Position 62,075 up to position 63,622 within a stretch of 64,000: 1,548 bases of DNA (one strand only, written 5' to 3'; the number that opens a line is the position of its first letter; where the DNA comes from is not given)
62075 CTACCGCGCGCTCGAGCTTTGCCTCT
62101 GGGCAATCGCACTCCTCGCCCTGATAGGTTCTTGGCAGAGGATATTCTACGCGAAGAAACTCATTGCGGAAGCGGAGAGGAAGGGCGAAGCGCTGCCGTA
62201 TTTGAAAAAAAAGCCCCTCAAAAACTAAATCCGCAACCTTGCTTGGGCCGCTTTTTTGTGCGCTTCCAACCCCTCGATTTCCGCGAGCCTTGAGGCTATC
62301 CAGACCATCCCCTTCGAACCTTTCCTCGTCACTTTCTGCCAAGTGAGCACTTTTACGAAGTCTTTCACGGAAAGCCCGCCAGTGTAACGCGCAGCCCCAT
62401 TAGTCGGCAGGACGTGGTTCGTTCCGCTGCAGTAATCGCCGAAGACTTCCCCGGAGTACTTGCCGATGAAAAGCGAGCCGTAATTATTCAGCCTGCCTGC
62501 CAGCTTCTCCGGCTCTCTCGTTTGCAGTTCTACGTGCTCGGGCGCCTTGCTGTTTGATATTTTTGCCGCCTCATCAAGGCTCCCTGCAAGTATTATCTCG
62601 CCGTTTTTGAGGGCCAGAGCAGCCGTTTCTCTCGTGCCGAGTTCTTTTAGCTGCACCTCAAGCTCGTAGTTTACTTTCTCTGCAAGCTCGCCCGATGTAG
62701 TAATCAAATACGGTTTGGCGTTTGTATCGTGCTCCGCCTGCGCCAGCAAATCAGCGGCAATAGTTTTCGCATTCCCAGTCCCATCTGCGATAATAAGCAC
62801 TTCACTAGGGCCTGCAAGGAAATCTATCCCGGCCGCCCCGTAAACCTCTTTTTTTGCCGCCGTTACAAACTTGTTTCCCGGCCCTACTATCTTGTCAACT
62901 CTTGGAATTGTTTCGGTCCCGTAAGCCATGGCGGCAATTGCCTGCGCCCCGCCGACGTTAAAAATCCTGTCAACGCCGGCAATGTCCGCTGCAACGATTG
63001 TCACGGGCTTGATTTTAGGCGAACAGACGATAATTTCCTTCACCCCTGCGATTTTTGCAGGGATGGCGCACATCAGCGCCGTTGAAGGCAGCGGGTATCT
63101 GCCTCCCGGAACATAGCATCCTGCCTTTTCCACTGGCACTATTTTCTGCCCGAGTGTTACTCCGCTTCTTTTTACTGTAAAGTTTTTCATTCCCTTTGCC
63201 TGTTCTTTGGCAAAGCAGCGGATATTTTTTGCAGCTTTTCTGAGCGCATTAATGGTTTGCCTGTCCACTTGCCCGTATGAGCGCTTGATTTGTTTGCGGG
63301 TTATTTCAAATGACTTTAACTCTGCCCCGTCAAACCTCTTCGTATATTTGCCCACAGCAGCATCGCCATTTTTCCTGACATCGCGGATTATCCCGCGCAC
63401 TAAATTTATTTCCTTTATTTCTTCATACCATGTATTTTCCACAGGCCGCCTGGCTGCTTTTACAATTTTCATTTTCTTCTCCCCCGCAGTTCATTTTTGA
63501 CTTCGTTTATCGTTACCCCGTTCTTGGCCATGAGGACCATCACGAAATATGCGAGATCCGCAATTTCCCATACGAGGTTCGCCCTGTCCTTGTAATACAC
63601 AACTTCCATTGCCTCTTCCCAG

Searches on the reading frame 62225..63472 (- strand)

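Call 27: search_protein_families(library=pfam, proteins=[window:62225-63472:-], max_evalue=0.00001)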
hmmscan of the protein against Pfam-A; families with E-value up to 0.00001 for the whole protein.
window:62225-63472:- (415 aa): 1 family
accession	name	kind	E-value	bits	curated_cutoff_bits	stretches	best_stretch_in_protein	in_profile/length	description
PF00815.25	Histidinol_dh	-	4.3e-158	527.1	27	1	23-413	13-411/411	Histidinol dehydrogenase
